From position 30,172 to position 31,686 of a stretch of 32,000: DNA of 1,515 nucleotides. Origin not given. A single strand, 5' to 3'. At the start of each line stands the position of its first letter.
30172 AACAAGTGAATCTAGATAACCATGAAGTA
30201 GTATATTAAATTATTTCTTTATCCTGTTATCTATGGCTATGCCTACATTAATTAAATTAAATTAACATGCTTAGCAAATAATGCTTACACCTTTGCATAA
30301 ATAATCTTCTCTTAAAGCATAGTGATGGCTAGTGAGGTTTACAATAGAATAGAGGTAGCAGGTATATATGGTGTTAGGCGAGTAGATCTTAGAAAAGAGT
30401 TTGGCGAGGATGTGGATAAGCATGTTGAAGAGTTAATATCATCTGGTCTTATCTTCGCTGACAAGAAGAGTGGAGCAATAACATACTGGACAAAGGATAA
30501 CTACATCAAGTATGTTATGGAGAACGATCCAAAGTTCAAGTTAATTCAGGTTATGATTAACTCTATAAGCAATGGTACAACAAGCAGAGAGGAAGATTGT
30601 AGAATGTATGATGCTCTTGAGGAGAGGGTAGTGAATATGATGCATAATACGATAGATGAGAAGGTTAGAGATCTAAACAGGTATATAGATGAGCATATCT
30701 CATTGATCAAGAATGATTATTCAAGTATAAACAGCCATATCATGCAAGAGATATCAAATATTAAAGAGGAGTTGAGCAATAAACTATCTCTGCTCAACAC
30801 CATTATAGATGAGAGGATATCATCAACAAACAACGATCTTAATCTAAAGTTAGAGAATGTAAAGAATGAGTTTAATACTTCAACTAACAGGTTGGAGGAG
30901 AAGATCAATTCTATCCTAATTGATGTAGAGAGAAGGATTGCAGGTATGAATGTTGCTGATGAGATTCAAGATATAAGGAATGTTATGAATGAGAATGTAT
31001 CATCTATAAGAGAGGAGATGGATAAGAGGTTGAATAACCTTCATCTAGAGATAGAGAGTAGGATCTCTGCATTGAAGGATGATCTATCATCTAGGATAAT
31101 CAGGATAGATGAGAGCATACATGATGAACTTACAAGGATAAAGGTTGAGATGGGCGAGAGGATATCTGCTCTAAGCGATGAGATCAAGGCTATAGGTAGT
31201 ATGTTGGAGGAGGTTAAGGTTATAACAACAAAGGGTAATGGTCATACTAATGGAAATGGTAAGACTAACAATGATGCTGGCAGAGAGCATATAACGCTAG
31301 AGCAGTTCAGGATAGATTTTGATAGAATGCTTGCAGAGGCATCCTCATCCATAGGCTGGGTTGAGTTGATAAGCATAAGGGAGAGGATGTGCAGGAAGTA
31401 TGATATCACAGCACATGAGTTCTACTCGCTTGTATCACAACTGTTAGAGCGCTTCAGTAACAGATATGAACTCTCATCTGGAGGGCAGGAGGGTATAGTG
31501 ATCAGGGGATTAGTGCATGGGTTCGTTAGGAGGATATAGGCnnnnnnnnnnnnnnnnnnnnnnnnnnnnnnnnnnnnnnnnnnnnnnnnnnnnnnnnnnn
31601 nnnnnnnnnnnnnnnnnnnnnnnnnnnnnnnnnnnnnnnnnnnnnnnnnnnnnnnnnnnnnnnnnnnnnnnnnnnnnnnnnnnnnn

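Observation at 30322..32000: Uncharacterised two-gene module: a double winged-helix hendecad stalk protein translationally coupled to a P-loop NTPase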

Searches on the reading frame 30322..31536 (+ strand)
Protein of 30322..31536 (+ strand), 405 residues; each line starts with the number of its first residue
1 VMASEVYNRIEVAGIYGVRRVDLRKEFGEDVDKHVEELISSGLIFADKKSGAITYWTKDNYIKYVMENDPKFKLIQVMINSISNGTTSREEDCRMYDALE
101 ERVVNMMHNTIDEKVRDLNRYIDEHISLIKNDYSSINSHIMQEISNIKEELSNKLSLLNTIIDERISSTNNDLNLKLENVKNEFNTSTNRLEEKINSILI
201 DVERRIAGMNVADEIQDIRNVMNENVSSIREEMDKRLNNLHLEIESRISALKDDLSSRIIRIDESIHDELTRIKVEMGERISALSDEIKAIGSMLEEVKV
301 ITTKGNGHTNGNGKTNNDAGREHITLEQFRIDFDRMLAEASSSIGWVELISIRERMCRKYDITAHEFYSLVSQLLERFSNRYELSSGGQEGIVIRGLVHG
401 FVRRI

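Call 5: search_protein_families(library=pfam, proteins=[window:30325-31536:+], max_evalue=1)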
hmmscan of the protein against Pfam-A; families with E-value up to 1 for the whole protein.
window:30325-31536:+ (404 aa): 24 families
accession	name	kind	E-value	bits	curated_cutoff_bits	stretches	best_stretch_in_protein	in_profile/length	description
PF01442.23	Apolipoprotein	-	7e-10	39.3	90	1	112-295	4-182/190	Apolipoprotein A1/A4/E domain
PF04513.17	Baculo_PEP_C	-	2.8e-06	27.9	38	3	223-302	34-120/140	Baculovirus polyhedron envelope protein, PEP, C terminus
PF07889.17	DUF1664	-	4.5e-05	23.9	34.6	1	215-300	29-109/124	Protein of unknown function (DUF1664)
PF05597.16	Phasin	-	0.0008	19.9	28.8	2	111-192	38-119/126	Poly(hydroxyalcanoate) granule associated protein (phasin)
PF05478.16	Prominin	-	0.001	17.7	34.3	2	209-288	320-396/799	Prominin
PF07798.16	CCDC90-like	-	0.0051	17.1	33.5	2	96-232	29-146/175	Coiled-coil domain-containing protein 90-like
PF25764.1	KIF21A_4th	-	0.013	15.6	33.1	1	218-296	45-122/183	KIF21A-like domain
PF12896.12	ANAPC4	-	0.015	15.3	23.1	0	113-154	26-67/203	Anaphase-promoting complex, cyclosome, subunit 4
PF24073.1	DUF7365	-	0.026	15.1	27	1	242-298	44-98/101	Coiled-coil region of unknown function (DUF7365)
PF07352.17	Phage_Mu_Gam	-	0.031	14.6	28.3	0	125-162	11-48/149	Bacteriophage Mu Gam like protein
PF16331.10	TolA_bind_tri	-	0.036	14.6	30.1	1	184-251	3-70/76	TolA binding protein trimerisation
PF24564.1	DUF7605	-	0.046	14.1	27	1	163-257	49-140/183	Domain of unknown function (DUF7605)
PF06705.16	SF-assemblin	-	0.048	13.5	30.6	1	202-302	11-116/247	SF-assemblin/beta giardin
PF25034.1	Spectrin_SYNE1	-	0.066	13.3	35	0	267-297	67-97/188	Nesprin-1, spectrin repeats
PF11333.13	DUF3135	-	0.085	13.6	22.7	0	218-273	23-78/81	Protein of unknown function (DUF3135)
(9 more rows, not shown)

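Call 6: search_protein_families(library=padloc, proteins=[window:30325-31536:+], max_evalue=1)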
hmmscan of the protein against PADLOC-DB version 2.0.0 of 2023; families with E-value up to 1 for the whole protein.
window:30325-31536:+ (404 aa): 15 families
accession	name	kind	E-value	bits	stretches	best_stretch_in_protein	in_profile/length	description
PDLC00640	ZorA2|ZorA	-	2.5e-06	24.4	1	107-285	380-567/590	MotA/ExbB/TolQ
PDLC03865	LmuB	-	2.8e-05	20.5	1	98-296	525-801/1007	-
PDLC00637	ZorA2|ZorA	-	6.5e-05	19.9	1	175-285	284-396/420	MotA/ExbB/TolQ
PDLC00648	ZorA3|ZorA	-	0.00015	18.6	1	102-288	316-504/692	MotA/ExbB/TolQ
PDLC04887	PDC-S06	-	0.00023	17.9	1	112-296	308-499/790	-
PDLC00599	ZorA1|ZorA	-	0.0022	14.7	1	104-306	358-562/631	MotA/ExbB/TolQ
PDLC00650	ZorA3|ZorA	-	0.0037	13.8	1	108-288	524-710/1063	MotA/ExbB/TolQ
PDLC00647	ZorA3|ZorA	-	0.0052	13.3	1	107-285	327-505/780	MotA/ExbB/TolQ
PDLC00638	ZorA2|ZorA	-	0.0079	13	1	138-287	377-521/545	MotA/ExbB/TolQ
PDLC00741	Effector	-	0.0098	12.4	1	176-396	112-321/489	Endonuclease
PDLC00598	ZorA1|ZorA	-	0.011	12.2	1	168-295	347-472/663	MotA/ExbB/TolQ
PDLC01061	C3a76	-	0.057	12.1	0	99-140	12-50/84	Unknown function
PDLC00605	ZorA1|ZorA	-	0.096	9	1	187-299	440-543/700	MotA/ExbB/TolQ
PDLC03841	LeoBC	-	0.18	8.9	1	96-192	348-443/601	-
PDLC00025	DruG2|DruG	-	0.22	8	1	211-298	321-407/704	Unknown function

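Call 7: find_encoding_contigs(protein=window:30322-31536:+, flank=10000, max_places=6)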
Protein window:30322-31536:+ (405 aa): no gene with exactly this product is on record in the collection.

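Call 8: find_homologous_proteins(query=window:30325-31536:+)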
Query window:30325-31536:+ (404 aa): 70 proteins with E <= 0.001 among 6996 candidates.
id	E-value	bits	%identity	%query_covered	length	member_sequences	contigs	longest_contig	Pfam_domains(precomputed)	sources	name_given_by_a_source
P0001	9.0e-252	853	100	100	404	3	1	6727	PF04513.18,PF01442.24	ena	-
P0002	2.7e-246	835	97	100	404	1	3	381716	PF04513.18,PF01442.24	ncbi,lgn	-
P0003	5.6e-229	778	89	100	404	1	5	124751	PF04513.18,PF01442.24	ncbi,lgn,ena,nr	ncbi:hypothetical protein HRbin04_00950 [archaeon HR04]|nr:hypothetical protein HRbin04_00950 [archa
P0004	7.3e-217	738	83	100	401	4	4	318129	PF04513.18,PF01442.24,PF07889.18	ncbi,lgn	ncbi:MAG: hypothetical protein QW450_00515 [Candidatus Nitrosocaldus sp.]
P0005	1.1e-180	619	73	100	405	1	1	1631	PF04513.18,PF28217.1,PF01442.24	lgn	-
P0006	1.5e-180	618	71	100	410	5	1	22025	PF04513.18,PF01442.24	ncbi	ncbi:MAG: hypothetical protein QXL23_01245 [Candidatus Nitrosocaldus sp.]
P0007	4.8e-173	594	70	100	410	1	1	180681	PF04513.18,PF28217.1,PF01442.24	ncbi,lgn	ncbi:MAG: hypothetical protein ACK4FV_00060 [Candidatus Nitrosocaldus sp.]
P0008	5.6e-168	577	68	100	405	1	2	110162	PF04513.18,PF01442.24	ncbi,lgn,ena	-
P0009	4.1e-163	561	66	100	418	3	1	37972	PF04513.18,PF28217.1,PF01442.24,PF07889.18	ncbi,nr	ncbi:MAG: hypothetical protein NZ888_06405 [Candidatus Nitrosocaldus sp.]|nr:hypothetical protein [C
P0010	3.2e-89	318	42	100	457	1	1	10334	PF16331.11,PF04513.18,PF01442.24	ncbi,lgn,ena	-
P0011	5.2e-88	314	44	100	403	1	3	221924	PF04513.18,PF28217.1,PF07464.17,PF06103.17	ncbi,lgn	-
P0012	5.0e-87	311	41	100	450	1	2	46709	PF01442.24,PF07889.18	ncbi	-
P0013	8.6e-87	310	40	100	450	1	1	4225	-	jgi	jgi:hypothetical protein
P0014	1.8e-86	309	40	100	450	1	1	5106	PF01442.24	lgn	-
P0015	2.0e-86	309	40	100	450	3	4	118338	-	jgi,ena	-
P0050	2.9e-36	144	48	22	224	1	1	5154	-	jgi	jgi:hypothetical protein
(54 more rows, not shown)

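Call 9: find_encoding_contigs(protein=P0002, flank=10000, max_places=3)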
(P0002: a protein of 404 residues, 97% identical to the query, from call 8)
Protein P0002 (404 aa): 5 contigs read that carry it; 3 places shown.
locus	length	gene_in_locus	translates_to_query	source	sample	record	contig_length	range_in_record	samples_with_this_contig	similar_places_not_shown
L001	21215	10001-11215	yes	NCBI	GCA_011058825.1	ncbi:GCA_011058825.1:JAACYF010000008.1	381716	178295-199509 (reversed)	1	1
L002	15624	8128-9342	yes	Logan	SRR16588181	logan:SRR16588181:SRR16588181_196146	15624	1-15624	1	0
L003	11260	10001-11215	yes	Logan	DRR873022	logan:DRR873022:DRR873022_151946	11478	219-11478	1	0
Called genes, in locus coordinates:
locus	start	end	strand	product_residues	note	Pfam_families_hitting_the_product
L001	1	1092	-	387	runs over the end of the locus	PF01368:DHH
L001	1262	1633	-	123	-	PF01920:Prefoldin_2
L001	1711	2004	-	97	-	PF09341:Pcc1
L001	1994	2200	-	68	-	PF01780:Ribosomal_L37ae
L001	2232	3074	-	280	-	PF01138:RNase_PH, PF03725:RNase_PH_C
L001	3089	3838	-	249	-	PF01138:RNase_PH, PF03725:RNase_PH_C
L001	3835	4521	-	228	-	PF22625:ECR1_N_2, PF21262:RRP40_S1 (faint), PF21266:S1_RRP4 (weak), PF00013:KH_1, PF22891:KH_PNO1_2nd (weak)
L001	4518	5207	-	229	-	PF01172:SBDS_N, PF09377:SBDS_domain_II, PF00679:EFG_C (faint), PF20268:SBDS_C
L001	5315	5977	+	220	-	PF01193:RNA_pol_L, PF01000:RNA_pol_A_bac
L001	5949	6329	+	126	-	PF17135:Ribosomal_L18, PF00828:Ribosomal_L27A (weak)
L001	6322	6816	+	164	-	PF00572:Ribosomal_L13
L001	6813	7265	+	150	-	PF00380:Ribosomal_S9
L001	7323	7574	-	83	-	PF04457:MJ1316 (weak)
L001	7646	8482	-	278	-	PF25213:HVO_A0261_N (weak), PF12802:MarR_2 (weak), PF12840:HTH_20, PF08350:FilR1_middle (weak)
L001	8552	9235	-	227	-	PF03413:PepSY (weak)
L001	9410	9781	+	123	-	-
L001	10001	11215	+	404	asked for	PF04513:Baculo_PEP_C (faint), PF01442:Apolipoprotein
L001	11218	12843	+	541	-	-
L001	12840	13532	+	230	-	PF00702:Hydrolase (weak)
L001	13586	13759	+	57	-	-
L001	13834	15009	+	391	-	PF00390:malic, PF03949:Malic_M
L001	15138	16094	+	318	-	PF04055:Radical_SAM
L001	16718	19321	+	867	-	PF12836:HHH_3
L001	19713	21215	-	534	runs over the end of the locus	PF02919:Topoisom_I_N, PF01028:Topoisom_I, PF14370:Topo_C_assoc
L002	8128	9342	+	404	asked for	PF04513:Baculo_PEP_C (faint), PF01442:Apolipoprotein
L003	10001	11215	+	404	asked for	PF04513:Baculo_PEP_C (faint), PF01442:Apolipoprotein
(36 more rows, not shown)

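Call 10: find_encoding_contigs(protein=P0001, flank=10000, max_places=3)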
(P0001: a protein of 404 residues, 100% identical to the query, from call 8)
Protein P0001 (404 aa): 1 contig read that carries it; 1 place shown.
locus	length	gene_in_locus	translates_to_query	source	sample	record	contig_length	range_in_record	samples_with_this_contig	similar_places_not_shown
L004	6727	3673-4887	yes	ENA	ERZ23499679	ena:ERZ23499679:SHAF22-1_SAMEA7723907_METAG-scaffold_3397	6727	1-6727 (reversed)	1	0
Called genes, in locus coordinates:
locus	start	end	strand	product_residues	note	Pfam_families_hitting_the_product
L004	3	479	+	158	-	?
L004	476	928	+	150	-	PF00380:Ribosomal_S9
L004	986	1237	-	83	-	PF04457:MJ1316 (weak)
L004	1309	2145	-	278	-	PF25213:HVO_A0261_N (weak), PF12802:MarR_2 (weak), PF12840:HTH_20, PF08350:FilR1_middle (faint)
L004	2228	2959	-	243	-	PF03413:PepSY (weak)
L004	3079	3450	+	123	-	-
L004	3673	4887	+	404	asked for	PF04513:Baculo_PEP_C (faint), PF01442:Apolipoprotein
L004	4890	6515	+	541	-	-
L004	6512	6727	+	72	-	?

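Call 15: search_protein_families(library=pfam, proteins=[L004:4890-6512:+, L001:12840-13529:+, L001:13586-13756:+], max_evalue=1)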
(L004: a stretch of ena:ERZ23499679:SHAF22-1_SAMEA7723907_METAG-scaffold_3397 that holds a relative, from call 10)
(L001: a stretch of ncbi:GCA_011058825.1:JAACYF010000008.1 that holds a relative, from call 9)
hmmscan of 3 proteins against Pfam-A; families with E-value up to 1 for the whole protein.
L004:4890-6512:+ (541 aa): 1 family
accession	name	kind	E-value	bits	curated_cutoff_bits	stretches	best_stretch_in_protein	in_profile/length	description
PF13401.12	AAA_22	-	0.00057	20.6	27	1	67-136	8-78/130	AAA domain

L001:12840-13529:+ (230 aa): 4 families
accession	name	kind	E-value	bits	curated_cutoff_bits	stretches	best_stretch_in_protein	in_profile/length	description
PF00702.32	Hydrolase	-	3.4e-07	31.3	26.4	1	1-181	1-189/191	haloacid dehalogenase-like hydrolase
PF13242.12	Hydrolase_like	-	0.0011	19.3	22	1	148-189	7-48/75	HAD-hyrolase-like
PF13419.12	HAD_2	-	0.0083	16.7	23.8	1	35-188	42-177/178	Haloacid dehalogenase-like hydrolase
PF12689.13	Acid_PPase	-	0.029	14.7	27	0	109-191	66-152/169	Acid Phosphatase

L001:13586-13756:+ (57 aa): 1 family
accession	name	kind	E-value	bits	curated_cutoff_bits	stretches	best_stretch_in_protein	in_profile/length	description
PF10966.13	DUF2768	-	0.027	15.4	23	1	5-23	35-53/58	Protein of unknown function (DUF2768)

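Call 16: search_protein_families(library=ncbifam, proteins=[window:30325-31536:+, L004:4890-6512:+, L001:12840-13529:+], max_evalue=1)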
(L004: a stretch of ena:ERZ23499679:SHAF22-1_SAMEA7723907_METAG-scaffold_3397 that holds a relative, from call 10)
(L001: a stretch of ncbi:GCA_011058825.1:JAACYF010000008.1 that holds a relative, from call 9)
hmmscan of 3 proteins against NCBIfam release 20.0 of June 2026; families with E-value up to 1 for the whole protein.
window:30325-31536:+ (404 aa): 11 families
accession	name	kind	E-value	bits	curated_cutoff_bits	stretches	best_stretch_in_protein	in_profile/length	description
TIGR01837.1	PHA_granule_1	subfamily_domain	0.00051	20.1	94.7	2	114-192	32-110/118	poly(hydroxyalkanoate) granule-associated protein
NF006293.0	PRK08476.1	equivalog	0.0011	19.1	118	1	161-271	36-140/141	F0F1 ATP synthase subunit B'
NF033914.0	antiphage_ZorA_1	subfamily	0.0017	16.7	190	1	185-298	381-492/619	anti-phage ZorAB system protein ZorA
NF040542.1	rSAM_RCCLKC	equivalog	0.0091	15.2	450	1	82-219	186-319/423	arsinothricin biosynthesis radical SAM protein ArsL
NF033916.0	antiphage_ZorA_3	subfamily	0.0096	14.8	250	1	138-297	274-427/509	anti-phage ZorAB system protein ZorA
NF040480.1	CGLAU_01105_fam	hypoth_equivalog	0.064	13.5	45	1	179-257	68-148/179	CGLAU_01105 family protein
NF047516.1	LA_3659_fam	equivalog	0.081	12.5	36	1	76-236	65-217/221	LA_3659 family protein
NF047514.1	SpiroCoCo_N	equivalog_domain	0.081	12.5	75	1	76-236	65-217/221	SpiroCoCo family coiled-coil protein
NF052504.1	sll1863_fam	domain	0.099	12.9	35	0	181-256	14-87/93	sll1863 family stress response protein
NF050014.1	HpsJ_like_B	equivalog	0.13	11.9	260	1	160-257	118-220/254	hormogonium polysaccharide biosynthesis protein HpsJ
NF045800.1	FibBindPlpA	equivalog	0.36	9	1300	1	106-244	448-579/965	fibronectin-binding protein PlpA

L004:4890-6512:+ (541 aa): 1 family
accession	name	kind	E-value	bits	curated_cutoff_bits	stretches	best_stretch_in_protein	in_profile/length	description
NF010996.0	PRK14421.1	equivalog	0.065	13.3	98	1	394-451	31-86/99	acylphosphatase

L001:12840-13529:+ (230 aa): 24 families
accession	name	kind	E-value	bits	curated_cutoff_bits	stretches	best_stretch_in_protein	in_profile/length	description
NF011564.0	PRK14988.1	equivalog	1.1e-13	51.4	189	1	3-185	12-188/225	GMP/IMP nucleotidase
TIGR02253.1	CTE7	subfamily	2.5e-08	34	169.75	1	2-196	3-201/221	TIGR02253 family HAD-type hydrolase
TIGR01549.1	HAD-SF-IA-v1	subfamily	5.4e-08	33.4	23.3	2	74-183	49-149/149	HAD-IA family hydrolase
TIGR02252.1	DREG-2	subfamily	1.5e-06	28.2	155.2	1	137-188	151-203/203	HAD hydrolase, REG-2-like, family IA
TIGR01662.1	HAD-SF-IIIA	subfamily_domain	2.3e-06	27.8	44.6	1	120-190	65-139/141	HAD-IIIA family hydrolase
NF008018.0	PRK10748.1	equivalog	0.00013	21.3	225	1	148-191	166-209/238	5-amino-6-(5-phospho-D-ribitylamino)uracil phosphatase YigB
TIGR01428.1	HAD_type_II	equivalog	0.00066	19.7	125.4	1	83-193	83-194/197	haloacid dehalogenase type II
NF058599.1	KDN-9-PPhBT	equivalog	0.0034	17.6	180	1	129-187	64-117/152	3-deoxy-D-glycero-D-galacto-nonulopyranosonate 9-phosphatase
TIGR02247.1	HAD-1A3-hyp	subfamily_domain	0.0034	17.1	125.4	1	104-191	108-197/211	epoxide hydrolase N-terminal domain-like phosphatase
TIGR02254.1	YjjG_YfnB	equivalog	0.0036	16.8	159.9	1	147-192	154-199/223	YjjG family noncanonical pyrimidine nucleotidase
TIGR01458.1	HAD-SF-IIA-hyp3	hypoth_equivalog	0.0058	16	175.95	1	147-190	181-224/257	TIGR01458 family HAD-type hydrolase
TIGR02726.1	phenyl_P_delta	equivalog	0.014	15.6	281.95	1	144-187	80-122/169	phenylphosphate carboxylase subunit delta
NF009696.0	PRK13222.1-3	equivalog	0.017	14.8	359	1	121-185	122-182/223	N-acetylmuramic acid 6-phosphate phosphatase MupP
TIGR01993.1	Pyr-5-nucltdase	equivalog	0.025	14.4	142.9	1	119-188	111-182/183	pyrimidine 5'-nucleotidase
NF007019.0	PRK09484.1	equivalog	0.047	13.3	208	1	150-228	104-172/187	3-deoxy-manno-octulosonate-8-phosphatase KdsC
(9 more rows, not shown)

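Call 18: find_homologous_proteins(query=L004:4890-6512:+)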
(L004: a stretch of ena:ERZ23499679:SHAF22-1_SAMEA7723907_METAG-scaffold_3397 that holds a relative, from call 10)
Query L004:4890-6512:+ (541 aa): 1307 proteins with E <= 0.001 among 8000 candidates; the best 120 are listed.
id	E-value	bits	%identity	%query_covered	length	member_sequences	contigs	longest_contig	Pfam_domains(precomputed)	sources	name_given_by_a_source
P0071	0.0e+0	1097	93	100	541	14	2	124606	-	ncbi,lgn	ncbi:MAG: hypothetical protein QXJ44_01330 [Candidatus Nitrosocaldus sp.]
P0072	0.0e+0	1028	86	100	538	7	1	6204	-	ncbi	ncbi:MAG: hypothetical protein QW383_03015 [Candidatus Nitrosocaldus sp.]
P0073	0.0e+0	1016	85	100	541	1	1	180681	-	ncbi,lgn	ncbi:MAG: hypothetical protein ACK4FV_00055 [Candidatus Nitrosocaldus sp.]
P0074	1.2e-294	996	83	100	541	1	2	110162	-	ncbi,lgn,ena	-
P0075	4.0e-292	988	84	99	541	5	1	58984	-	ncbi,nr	ncbi:MAG: hypothetical protein RMJ59_05365 [Candidatus Nitrosocaldus sp.]|nr:hypothetical protein [C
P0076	1.4e-230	785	66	99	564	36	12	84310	-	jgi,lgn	jgi:hypothetical protein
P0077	1.3e-228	778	66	99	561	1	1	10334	-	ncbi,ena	-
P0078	3.2e-215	734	64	99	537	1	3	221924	-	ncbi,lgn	-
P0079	4.1e-210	717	63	100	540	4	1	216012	-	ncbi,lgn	-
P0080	4.2e-210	717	84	73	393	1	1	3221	-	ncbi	ncbi:MAG: hypothetical protein QXN32_06810, partial [Candidatus Nitrosocaldus sp.]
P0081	1.2e-209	716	62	99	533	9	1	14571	-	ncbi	-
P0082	1.3e-189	649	55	99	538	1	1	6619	-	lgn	-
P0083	9.7e-189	647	55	99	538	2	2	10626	-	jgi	-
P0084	1.6e-188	646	55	99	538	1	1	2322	-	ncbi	-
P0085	1.7e-188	646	56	99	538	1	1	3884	-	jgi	-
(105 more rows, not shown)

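Call 22: find_related_loci(query=A1, collection=genome_contigs, flank=6000)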
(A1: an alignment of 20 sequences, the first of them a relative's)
Query A1 (541 aa) in genome_contigs; peptide patterns used: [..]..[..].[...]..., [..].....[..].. (x = any residue, [..] = any of these).
397 stretches matched a pattern; 352 encode a relative of the query (tblastn E <= 1e-3); the best 80 are kept; 80 distinct loci.
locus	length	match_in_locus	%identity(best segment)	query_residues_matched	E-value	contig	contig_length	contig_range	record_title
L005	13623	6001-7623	94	1-541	0e+0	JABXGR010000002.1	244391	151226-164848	MAG: Candidatus Nitrosocaldus schleperae isolate JZ-1.bins.77 NODE_2_length_244391_cov_5.36341, whole genome shotgun seq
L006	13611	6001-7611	85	2-541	0e+0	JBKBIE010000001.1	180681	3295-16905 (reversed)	MAG: Candidatus Nitrosocaldus sp. isolate 21I_052.bin.46 NODE_1_length_180681_cov_116.895130, whole genome shotgun seque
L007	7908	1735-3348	86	1-541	0e+0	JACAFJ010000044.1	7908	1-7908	MAG: Candidatus Nitrosocaldus tengchongensis isolate QQ.bins.115137 NODE_45_length_7908_cov_8.35561, whole genome shotgu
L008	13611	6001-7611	83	2-541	0e+0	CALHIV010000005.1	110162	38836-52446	MAG: uncultured Nitrososphaerales archaeon isolate S1_Bin_METABAT__108_1 genome assembly, contig: c_000000582349, whole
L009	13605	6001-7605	84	6-541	0e+0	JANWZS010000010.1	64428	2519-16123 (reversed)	MAG: Candidatus Nitrosocaldus sp. isolate SKYG19 NODE_10_length_64428_cov_5.207456, whole genome shotgun sequence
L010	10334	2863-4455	66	5-541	0e+0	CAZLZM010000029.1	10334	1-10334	MAG TPA_asm: uncultured Nitrosopumilales archaeon isolate binchicken_co71_71 genome assembly, contig: NODE_2863_length_1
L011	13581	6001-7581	64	5-541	0e+0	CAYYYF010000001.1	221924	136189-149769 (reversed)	MAG TPA_asm: uncultured Nitrosopumilales archaeon isolate binchicken_co30_36 genome assembly, contig: NODE_60_length_221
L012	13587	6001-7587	63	2-541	0e+0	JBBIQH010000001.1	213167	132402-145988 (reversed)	MAG: Nitrososphaerales archaeon isolate QH2S170213_bin_321 NODE_23_length_213167_cov_5.04128, whole genome shotgun seque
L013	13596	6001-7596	53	5-540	0e+0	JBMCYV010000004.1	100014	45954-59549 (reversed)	MAG: Candidatus Nitrosomirales archaeon isolate DSS1 Ga0376076_0000303, whole genome shotgun sequence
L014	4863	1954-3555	51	5-540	0e+0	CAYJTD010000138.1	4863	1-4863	MAG TPA_asm: uncultured Nitrosopumilales archaeon isolate ERP125453_co1_312 genome assembly, contig: NODE_23707_length_4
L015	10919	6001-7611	52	5-541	0e+0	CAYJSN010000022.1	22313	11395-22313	MAG TPA_asm: uncultured Nitrosopumilales archaeon isolate ERP125453_co1_176 genome assembly, contig: NODE_2179_length_22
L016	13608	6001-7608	50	5-540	0e+0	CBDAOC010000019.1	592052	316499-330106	MAG: Nitrososphaerales archaeon isolate e30e03c6-d171-4630-a17b-0e0776d16b44 genome assembly, contig: contig_19, whole g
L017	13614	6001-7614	52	5-540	0e+0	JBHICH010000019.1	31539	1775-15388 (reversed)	MAG: Nitrososphaerales archaeon isolate bea2_sp3_bin.8 NODE_41_length_31539_cov_9.834043, whole genome shotgun sequence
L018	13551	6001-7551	49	6-540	8e-168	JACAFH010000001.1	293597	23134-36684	MAG: Candidatus Nitrosothermus koennekii isolate QQ.bins.88 NODE_1_length_293597_cov_11.9167, whole genome shotgun seque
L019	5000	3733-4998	54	5-428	9e-166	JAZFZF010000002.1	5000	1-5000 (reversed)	MAG: Nitrososphaerales archaeon isolate MT6bin.18 MT6bin.18_2, whole genome shotgun sequence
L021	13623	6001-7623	46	6-540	3e-154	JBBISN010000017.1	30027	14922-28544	MAG: Nitrososphaera sp. isolate RSF170216_bin_374 NODE_598_length_30027_cov_24.678967, whole genome shotgun sequence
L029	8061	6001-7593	46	5-540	9e-151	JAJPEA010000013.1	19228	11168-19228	MAG: Nitrosotalea sp. isolate t3.48 NODE_2860_length_19228_cov_12.351067, whole genome shotgun sequence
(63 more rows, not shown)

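Call 31: search_solved_structures(query=A1, max_evalue=10, show_alignments=2)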
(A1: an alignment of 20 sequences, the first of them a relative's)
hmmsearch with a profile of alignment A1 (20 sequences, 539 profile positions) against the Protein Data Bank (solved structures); distinct sequences matched with E-value up to 10: 0.
